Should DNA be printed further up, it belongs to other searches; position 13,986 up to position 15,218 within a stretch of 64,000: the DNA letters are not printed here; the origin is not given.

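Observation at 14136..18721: DAHP synthase translationally coupled to a siderophore/B12-type ABC importer that has a second, leaderless binding protein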

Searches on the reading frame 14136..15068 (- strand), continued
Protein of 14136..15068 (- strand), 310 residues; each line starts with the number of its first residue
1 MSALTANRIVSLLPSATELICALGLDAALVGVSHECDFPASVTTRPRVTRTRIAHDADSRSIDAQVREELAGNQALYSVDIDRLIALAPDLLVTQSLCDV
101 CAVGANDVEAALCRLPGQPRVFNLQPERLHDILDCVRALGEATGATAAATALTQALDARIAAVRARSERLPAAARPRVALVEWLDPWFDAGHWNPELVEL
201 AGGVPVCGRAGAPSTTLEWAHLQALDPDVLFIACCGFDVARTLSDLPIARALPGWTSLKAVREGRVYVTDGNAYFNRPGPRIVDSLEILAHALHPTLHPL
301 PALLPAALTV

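Call 32: find_encoding_contigs(protein=P0005, flank=9000, max_places=1)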
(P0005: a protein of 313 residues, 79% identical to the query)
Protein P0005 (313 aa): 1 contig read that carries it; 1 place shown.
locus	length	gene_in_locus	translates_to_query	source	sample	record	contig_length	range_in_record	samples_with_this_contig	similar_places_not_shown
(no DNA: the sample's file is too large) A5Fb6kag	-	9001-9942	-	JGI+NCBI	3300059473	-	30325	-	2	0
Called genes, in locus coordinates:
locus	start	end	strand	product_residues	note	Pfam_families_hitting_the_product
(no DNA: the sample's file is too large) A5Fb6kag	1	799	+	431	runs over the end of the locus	PF00180:Iso_dh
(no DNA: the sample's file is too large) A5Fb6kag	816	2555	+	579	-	PF20423:AceK_regulatory, PF06315:AceK_kinase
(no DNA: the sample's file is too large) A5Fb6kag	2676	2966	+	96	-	PF04023:FeoA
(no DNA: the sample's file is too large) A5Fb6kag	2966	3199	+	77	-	PF04023:FeoA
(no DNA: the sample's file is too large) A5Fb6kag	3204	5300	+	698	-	PF01926:MMR_HSR1, PF02421:FeoB_N, PF07670:Gate, PF07664:FeoB_C, PF07670:Gate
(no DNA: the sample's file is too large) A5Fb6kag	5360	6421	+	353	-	PF00793:DAHP_synth_1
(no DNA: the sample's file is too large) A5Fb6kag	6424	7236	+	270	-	PF01497:Peripla_BP_2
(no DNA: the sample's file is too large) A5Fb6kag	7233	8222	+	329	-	PF01032:FecCD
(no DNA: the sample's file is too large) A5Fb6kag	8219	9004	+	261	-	PF00005:ABC_tran, PF13304:AAA_21 (faint)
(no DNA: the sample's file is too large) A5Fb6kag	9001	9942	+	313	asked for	PF01497:Peripla_BP_2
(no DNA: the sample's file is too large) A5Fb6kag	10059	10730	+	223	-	PF01507:PAPS_reduct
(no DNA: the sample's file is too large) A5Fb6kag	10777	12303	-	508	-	PF05681:Fumerase, PF05683:Fumerase_C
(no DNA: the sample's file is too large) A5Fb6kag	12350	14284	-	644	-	PF16177:ACAS_N, PF00501:AMP-binding, PF13193:AMP-binding_C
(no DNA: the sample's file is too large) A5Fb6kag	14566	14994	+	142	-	-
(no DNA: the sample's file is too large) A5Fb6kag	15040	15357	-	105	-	PF00111:Fer2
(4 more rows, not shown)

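Call 33: find_encoding_contigs(protein=P0024, flank=9000, max_places=1)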
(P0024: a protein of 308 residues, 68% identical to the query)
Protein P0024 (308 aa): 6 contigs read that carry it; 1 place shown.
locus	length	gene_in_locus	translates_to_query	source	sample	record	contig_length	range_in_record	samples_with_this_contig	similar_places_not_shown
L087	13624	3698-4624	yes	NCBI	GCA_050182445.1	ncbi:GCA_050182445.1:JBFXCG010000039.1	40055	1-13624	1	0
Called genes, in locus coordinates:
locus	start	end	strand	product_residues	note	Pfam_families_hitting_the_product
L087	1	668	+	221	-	PF13844:Glyco_transf_41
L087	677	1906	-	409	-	PF11871:DUF3391, PF13487:HD_5, PF01966:HD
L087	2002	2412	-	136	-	PF12172:zf-ChsH2, PF01796:OB_ChsH2_C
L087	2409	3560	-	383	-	PF02803:Thiolase_C (weak), PF22691:Thiolase_C_1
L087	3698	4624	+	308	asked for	PF01497:Peripla_BP_2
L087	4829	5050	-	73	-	-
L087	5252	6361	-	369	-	PF01041:DegT_DnrJ_EryC1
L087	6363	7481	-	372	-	PF01041:DegT_DnrJ_EryC1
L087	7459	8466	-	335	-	PF01073:3Beta_HSD, PF01370:Epimerase, PF02719:Polysacc_synt_2, PF04321:RmlD_sub_bind, PF05368:NmrA, PF07993:NAD_binding_4, PF08659:KR, PF16363:GDP_Man_Dehyd, +1 more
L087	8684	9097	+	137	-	PF02561:FliS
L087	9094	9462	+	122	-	PF05400:FliT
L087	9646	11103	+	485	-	PF06490:FleQ, PF00158:Sigma54_activat, PF14532:Sigma54_activ_2, PF07728:AAA_5 (weak), PF25601:AAA_lid_14, PF02954:HTH_8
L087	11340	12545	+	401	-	PF00989:PAS (faint), PF13188:PAS_8 (weak), PF00512:HisKA, PF02518:HATPase_c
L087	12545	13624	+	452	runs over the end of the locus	PF00072:Response_reg, PF00158:Sigma54_activat, PF14532:Sigma54_activ_2, PF25601:AAA_lid_14, PF02954:HTH_8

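Call 35: search_protein_families(library=pfam, proteins=[L019:8271-9299:+, L019:9296-9919:+, L019:2234-4357:+, L019:12101-12835:+, L064:10959-11939:+, L064:9397-9960:+, L017:10914-11756:+, L026:10955-12682:+, L024:14201-15616:-], max_evalue=0.001)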
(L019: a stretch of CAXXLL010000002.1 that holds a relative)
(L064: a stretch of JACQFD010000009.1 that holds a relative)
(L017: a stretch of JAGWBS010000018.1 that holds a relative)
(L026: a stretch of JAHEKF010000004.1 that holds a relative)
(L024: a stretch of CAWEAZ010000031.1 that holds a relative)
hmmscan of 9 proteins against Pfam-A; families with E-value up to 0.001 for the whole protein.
L019:8271-9299:+ (342 aa): 1 family
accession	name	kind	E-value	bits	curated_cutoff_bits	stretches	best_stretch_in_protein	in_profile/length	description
PF00296.26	Bac_luciferase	-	5.3e-59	200.6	27.9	1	8-246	2-241/314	Luciferase-like monooxygenase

L019:9296-9919:+ (207 aa): 1 family
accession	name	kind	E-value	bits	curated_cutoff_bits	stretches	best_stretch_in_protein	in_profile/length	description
PF01902.24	Diphthami_syn_2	-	7.7e-19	68.5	23.2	1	9-191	3-182/219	Diphthamide synthase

L019:2234-4357:+ (707 aa): 5 families
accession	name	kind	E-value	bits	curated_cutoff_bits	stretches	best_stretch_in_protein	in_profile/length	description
PF02421.24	FeoB_N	-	5.8e-55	185.5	27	1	15-173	3-156/156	Ferrous iron transport protein B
PF07670.19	Gate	-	2.9e-37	127.7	29.6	2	360-450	2-99/104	Nucleoside recognition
PF01926.29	MMR_HSR1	-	1.3e-18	67.6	21.9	1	15-130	2-112/113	50S ribosome-binding GTPase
PF07664.17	FeoB_C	-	1.3e-13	50.9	26.6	1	473-525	1-54/54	Ferrous iron transport protein B C terminus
PF00009.33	GTP_EFTU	-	2.9e-06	27.4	26.5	0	93-178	90-187/188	Elongation factor Tu GTP binding domain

L019:12101-12835:+ (244 aa): 0 families

L064:10959-11939:+ (326 aa): 1 family
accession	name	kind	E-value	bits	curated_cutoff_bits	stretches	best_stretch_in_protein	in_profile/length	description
PF01497.23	Peripla_BP_2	-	4.4e-22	79.1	27.5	1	51-274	3-232/235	Periplasmic binding protein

L064:9397-9960:+ (187 aa): 1 family
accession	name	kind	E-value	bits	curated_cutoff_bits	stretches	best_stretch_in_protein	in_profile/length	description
PF01923.23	Cob_adeno_trans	-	3e-63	213.4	24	1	7-171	1-170/171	Cobalamin adenosyltransferase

L017:10914-11756:+ (280 aa): 1 family
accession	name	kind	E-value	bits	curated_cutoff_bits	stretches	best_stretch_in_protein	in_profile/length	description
PF01497.23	Peripla_BP_2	-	1.3e-14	54.7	27.5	1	35-222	3-199/235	Periplasmic binding protein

L026:10955-12682:+ (575 aa): 4 families
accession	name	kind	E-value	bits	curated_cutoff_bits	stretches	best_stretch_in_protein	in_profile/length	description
PF00733.27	Asn_synthase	-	5.5e-87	293.1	21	1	236-567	1-310/354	Asparagine synthase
PF13537.11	GATase_7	-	7.3e-42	142.7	25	1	42-160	2-122/123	Glutamine amidotransferase domain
PF13522.11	GATase_6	-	1.3e-37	129.2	27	1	26-155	1-130/130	Glutamine amidotransferase domain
PF06508.19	QueC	-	0.0001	22.3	22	1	258-314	5-61/210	Queuosine biosynthesis protein QueC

L024:14201-15616:- (471 aa): 3 families
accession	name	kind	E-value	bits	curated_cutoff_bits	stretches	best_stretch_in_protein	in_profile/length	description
PF00593.30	TonB_dep_Rec_b-barrel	-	3.5e-39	136.3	27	1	61-390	56-422/436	TonB dependent receptor-like, beta-barrel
PF13609.12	Porin_4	-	4.6e-05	23.8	27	0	242-325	182-274/310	Gram-negative porin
PF14905.12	OMP_b-brl_3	-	0.00024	20.7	27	1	235-368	210-344/408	Outer membrane protein beta-barrel family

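Call 53: predict_structure(alignment_id=A1)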
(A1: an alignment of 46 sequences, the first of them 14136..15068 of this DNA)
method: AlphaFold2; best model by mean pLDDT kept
length: 310 residues; sequences in the alignment: 46
mean_pLDDT: 92.5   pTM: 0.90
mean pLDDT of the five models: 92.5, 91.5, 90.7, 90.4, 89.6
residues with pLDDT >= 90: 233; 70-90: 70; 50-70: 5; < 50: 2
segments of 3 or more residues with pLDDT < 50: none
pLDDT, mean of each block of 10 residues (from residue 1): 75 93 96 92 94 83 87 81 96 82 85 92 91 94 97 98 98 98 93 95 96 92 98 94 94 97 98 87 97 98 96
secondary structure, 60 per line:
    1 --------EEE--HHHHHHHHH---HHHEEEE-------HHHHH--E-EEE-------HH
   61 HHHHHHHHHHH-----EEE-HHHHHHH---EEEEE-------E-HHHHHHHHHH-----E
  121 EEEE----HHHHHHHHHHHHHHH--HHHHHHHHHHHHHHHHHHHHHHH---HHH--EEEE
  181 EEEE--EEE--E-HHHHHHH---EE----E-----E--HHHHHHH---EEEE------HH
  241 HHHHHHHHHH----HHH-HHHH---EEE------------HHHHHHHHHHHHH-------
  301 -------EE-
elements in order: E9-11 H14-22 E29-32 H40-44 E49-51 H59-71 E77-79 H81-87 E91-95 H105-114 E120-124 H129-143 H146-168 E177-184 E187-189 H194-200 H219-225 E229-232 H239-250 H259-262 E266-268 H281-293

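Call 55: search_protein_representatives(protein=window:14136-15068:-)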
Query: 310 residues. Proteins with E-value up to 0.001 (for the whole library): 12900; up to 1e-10: 5848; up to 1e-30: 1211. The best 150 are listed.
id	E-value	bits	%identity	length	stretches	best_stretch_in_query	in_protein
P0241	1.4e-106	372.9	60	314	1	8-308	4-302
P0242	1.6e-101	356.3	58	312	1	8-305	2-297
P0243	1.1e-93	330.6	50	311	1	8-307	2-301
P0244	2.0e-93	329.7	55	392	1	7-308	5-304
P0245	1.3e-89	317.2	51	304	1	8-298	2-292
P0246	3.2e-82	292.9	50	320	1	7-301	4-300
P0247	1.5e-80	287.4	49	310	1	9-303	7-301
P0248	1.9e-79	283.8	51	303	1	8-297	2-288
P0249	3.4e-79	283.0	52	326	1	8-304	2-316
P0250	9.3e-78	278.3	49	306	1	5-298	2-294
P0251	2.2e-77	277.0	48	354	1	7-299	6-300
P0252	5.5e-77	275.7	49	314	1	8-297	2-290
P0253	6.7e-77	275.4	47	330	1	8-299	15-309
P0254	1.3e-76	274.5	48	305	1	8-296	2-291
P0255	2.0e-76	273.9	45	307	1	8-305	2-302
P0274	4.1e-72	259.7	42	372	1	8-304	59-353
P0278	1.8e-71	257.6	46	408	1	5-296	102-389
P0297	1.4e-68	248.1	43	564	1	8-300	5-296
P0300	4.2e-68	246.6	46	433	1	8-301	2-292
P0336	9.0e-66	238.9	46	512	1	7-295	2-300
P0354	5.1e-64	233.1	44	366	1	8-294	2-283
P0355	8.4e-64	232.4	41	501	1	2-296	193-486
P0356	8.6e-64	232.4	45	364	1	6-296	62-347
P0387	1.5e-61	225.1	40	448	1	5-297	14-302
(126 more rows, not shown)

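Call 56: search_protein_families(library=pfam, proteins=[P0297, P0336, P0300, P0355, P0278, P0387, P0244, P0274, P0356, P0354], max_evalue=0.001)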
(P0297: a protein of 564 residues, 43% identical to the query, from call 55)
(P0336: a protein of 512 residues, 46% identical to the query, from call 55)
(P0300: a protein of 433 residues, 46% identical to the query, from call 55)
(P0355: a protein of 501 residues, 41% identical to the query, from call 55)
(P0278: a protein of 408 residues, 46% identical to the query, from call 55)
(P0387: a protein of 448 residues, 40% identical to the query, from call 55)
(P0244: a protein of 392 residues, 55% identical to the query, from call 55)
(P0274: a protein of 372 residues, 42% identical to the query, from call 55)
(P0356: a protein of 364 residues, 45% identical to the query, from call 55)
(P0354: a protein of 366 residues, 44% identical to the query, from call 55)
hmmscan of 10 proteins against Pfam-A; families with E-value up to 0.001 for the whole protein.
P0297 (564 aa): 2 families
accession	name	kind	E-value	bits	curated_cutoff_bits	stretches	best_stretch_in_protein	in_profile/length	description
PF01497.23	Peripla_BP_2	-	4.9e-18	65.8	27.5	1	11-268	6-234/235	Periplasmic binding protein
PF07963.17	N_methyl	-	5e-07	29.5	21.2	1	318-341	4-27/27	Prokaryotic N-terminal methylation motif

P0336 (512 aa): 2 families
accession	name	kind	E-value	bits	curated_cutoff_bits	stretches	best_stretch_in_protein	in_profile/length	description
PF08327.17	AHSA1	-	2.6e-17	63.6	22.1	1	351-466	2-124/125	Activator of Hsp90 ATPase homolog 1-like protein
PF01497.23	Peripla_BP_2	-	1.3e-13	51.4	27.5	1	4-275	1-232/235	Periplasmic binding protein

P0300 (433 aa): 2 families
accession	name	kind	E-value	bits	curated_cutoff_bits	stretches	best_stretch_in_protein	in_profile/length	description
PF06094.17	GGACT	-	6.3e-28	98.2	22.8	1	305-429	1-120/120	Gamma-glutamyl cyclotransferase, AIG2-like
PF01497.23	Peripla_BP_2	-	2e-14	54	27.5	1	8-256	6-226/235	Periplasmic binding protein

P0355 (501 aa): 4 families
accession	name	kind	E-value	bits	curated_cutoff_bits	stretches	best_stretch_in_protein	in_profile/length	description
PF01121.26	CoaE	-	7.6e-56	189.1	27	1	5-182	2-179/180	Dephospho-CoA kinase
PF01497.23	Peripla_BP_2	-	1.2e-17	64.5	27.5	1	200-461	1-233/235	Periplasmic binding protein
PF13238.12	AAA_18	-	0.00031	21.6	29.4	0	6-147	1-112/128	AAA domain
PF13189.12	Cytidylate_kin2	-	0.00033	21.3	28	1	5-160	1-145/176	Cytidylate kinase-like family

P0278 (408 aa): 1 family
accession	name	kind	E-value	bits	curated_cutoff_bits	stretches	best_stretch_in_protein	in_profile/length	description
PF01497.23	Peripla_BP_2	-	8.8e-08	32.3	27.5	1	106-332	1-200/235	Periplasmic binding protein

P0387 (448 aa): 2 families
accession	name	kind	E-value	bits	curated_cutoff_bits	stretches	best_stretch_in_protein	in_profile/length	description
PF01497.23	Peripla_BP_2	-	1.1e-23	84.3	27.5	1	18-277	1-234/235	Periplasmic binding protein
PF04134.17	DCC1-like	-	2.1e-12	48.7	27.8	1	338-443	1-112/113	DCC1-like thiol-disulfide oxidoreductase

P0244 (392 aa): 1 family
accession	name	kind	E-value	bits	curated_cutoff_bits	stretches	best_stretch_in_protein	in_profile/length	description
PF01497.23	Peripla_BP_2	-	7.5e-18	65.2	27.5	1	7-266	1-232/235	Periplasmic binding protein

P0274 (372 aa): 1 family
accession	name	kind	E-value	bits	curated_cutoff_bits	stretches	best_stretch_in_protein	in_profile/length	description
PF01497.23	Peripla_BP_2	-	2.1e-17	63.7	27.5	1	60-319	1-232/235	Periplasmic binding protein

P0356 (364 aa): 1 family
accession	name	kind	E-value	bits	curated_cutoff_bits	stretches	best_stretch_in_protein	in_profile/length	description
PF01497.23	Peripla_BP_2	-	1.2e-12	48.2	27.5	1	65-289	1-200/235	Periplasmic binding protein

P0354 (366 aa): 2 families
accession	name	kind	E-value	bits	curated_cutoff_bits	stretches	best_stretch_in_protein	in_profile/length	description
PF01497.23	Peripla_BP_2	-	7.7e-23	81.6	27.5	1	3-259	1-232/235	Periplasmic binding protein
PF17653.6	DUF5522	-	5.2e-19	68.5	25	1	310-354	2-46/48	Family of unknown function (DUF5522)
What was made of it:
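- One fusion is to a DCC1-like thiol-disulfide oxidoreductase (call 56).
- Tried and rejected: The fusions are sporadic and inconsistent (CoaE, GGACT, AHSA1, DCC1-like, DUF5522, N_methyl) and probably include gene-call artefacts (call 56).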

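Call 57: fold_search(model_id=the predicted structure, library=pdb)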
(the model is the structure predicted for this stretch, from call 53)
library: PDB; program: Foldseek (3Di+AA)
matches with E <= 10: 723; with E <= 0.001: 184
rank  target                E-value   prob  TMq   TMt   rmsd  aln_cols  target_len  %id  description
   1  5ysc                  1.0e-15  1.00  0.67  0.80   3.7       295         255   23  Crystal Structure of periplasmic Vitamin B12 binding protein BtuF of Vibrio cholerae (released 2018-09-19)
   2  4m7o                  2.0e-15  1.00  0.69  0.81   4.0       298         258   19  The crystal structure of a possible an iron-binding (periplasmic solute-binding) protein from Staphylococcus epidermidis (released 2013-08-28)
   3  2r7a_B                2.6e-15  1.00  0.71  0.84   3.8       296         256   20  Crystal Structure of a Periplasmic Heme Binding Protein from Shigella dysenteriae (released 2007-10-09)
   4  4n01_A                7.1e-15  1.00  0.68  0.71   5.3       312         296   20  The crystal structure of a periplasmic binding protein from Veillonella parvula dsm 2008 (released 2013-12-18)
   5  2r79                  9.6e-15  1.00  0.74  0.81   3.0       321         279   21  Crystal Structure of a Periplasmic Heme Binding Protein from Pseudomonas aeruginosa (released 2007-10-09)
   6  5y8b                  1.0e-14  1.00  0.70  0.81   3.1       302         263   21  Periplasmic heme-binding protein RhuT from Roseiflexus sp. RS-1 in apo form (released 2017-10-11)
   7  9if3_D                1.2e-14  1.00  0.65  0.58   7.2       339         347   16  Structure of YIUA from Yersinia ruckeri with Iron and DHB-L-Arg-L-Ser (released 2025-11-05)
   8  5giz_A                1.5e-14  1.00  0.70  0.79   3.4       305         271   20  Periplasmic heme-binding protein BhuT in apo form (released 2017-06-28)
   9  9hrp_D                1.8e-14  1.00  0.65  0.61   7.5       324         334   16  Structure of YIUA from Yersinia ruckeri with iron (released 2025-11-05)
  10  2r7a_A                2.3e-14  1.00  0.71  0.85   2.9       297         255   20  Crystal Structure of a Periplasmic Heme Binding Protein from Shigella dysenteriae (released 2007-10-09)
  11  9if3_A                2.5e-14  1.00  0.65  0.59   7.2       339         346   16  Structure of YIUA from Yersinia ruckeri with Iron and DHB-L-Arg-L-Ser (released 2025-11-05)
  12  5y89_A                7.2e-14  1.00  0.67  0.77   4.2       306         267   21  Periplasmic heme-binding protein BhuT in complex with one heme (holo-1) (released 2017-10-11)
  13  5b58_T                8.1e-14  1.00  0.69  0.79   3.8       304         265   21  Inward-facing conformation of ABC heme importer BhuUV in complex with periplasmic heme binding protein BhuT from Burkh (released 2016-11-23)
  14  9hrj_B                8.1e-14  1.00  0.66  0.60   7.3       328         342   16  Structure of YIUA from Yersinia ruckeri (released 2025-11-12)
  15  9hrp_B                9.2e-14  1.00  0.62  0.59   7.9       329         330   15  Structure of YIUA from Yersinia ruckeri with iron (released 2025-11-05)
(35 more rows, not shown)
